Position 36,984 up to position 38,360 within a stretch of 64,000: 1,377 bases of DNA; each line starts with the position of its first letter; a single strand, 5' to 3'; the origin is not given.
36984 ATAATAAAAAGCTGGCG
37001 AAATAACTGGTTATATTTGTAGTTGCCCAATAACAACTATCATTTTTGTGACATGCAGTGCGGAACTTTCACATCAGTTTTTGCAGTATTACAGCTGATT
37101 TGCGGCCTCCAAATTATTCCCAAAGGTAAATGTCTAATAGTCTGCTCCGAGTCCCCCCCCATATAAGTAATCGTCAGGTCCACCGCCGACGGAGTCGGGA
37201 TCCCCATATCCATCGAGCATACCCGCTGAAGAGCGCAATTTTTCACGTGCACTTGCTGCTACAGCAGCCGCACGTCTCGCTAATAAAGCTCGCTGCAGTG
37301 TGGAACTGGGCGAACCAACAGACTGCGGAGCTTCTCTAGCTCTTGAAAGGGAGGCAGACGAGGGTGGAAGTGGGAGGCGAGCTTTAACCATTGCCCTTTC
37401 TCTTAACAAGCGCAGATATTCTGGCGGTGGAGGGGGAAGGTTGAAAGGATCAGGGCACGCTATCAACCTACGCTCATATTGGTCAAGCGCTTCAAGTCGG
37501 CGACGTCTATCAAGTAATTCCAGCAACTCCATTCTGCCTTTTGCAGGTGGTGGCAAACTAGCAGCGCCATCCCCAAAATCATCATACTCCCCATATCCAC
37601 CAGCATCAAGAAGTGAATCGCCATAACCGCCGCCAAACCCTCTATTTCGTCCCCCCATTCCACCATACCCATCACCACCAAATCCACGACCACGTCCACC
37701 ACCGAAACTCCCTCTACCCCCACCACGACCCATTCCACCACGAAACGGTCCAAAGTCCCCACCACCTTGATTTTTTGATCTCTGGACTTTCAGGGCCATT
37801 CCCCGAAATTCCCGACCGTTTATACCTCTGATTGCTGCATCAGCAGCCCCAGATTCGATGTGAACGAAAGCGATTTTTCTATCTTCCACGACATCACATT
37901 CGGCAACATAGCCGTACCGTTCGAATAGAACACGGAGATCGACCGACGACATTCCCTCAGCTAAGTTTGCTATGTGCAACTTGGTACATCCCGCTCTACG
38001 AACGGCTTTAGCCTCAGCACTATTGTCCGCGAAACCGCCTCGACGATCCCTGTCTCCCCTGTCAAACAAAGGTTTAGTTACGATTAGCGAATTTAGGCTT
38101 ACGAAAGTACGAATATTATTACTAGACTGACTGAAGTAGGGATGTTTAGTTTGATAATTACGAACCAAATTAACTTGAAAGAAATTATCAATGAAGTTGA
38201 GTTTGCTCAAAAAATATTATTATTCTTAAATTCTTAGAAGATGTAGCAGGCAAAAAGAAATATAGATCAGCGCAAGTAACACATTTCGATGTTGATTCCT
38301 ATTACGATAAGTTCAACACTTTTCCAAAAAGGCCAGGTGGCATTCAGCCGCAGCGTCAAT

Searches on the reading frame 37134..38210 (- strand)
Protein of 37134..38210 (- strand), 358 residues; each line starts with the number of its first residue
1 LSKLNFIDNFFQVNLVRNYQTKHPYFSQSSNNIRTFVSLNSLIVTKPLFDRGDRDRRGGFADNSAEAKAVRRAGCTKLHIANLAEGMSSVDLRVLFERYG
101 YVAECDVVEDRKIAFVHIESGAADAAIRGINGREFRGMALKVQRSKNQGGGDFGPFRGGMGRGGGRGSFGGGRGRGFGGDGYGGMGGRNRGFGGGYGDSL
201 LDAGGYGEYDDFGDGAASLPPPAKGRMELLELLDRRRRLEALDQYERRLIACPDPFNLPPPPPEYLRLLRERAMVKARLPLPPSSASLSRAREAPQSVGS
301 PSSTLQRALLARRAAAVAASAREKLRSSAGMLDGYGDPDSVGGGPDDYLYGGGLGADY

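Call 14: search_protein_families(library=pfam, proteins=[window:37134-38210:-], max_evalue=0.01)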
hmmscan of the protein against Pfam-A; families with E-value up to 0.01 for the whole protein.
window:37134-38210:- (358 aa): 1 family
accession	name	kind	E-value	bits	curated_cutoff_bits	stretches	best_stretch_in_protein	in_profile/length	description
PF00076.28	RRM_1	-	2.2e-07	31.1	20.7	1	80-140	3-69/70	RNA recognition motif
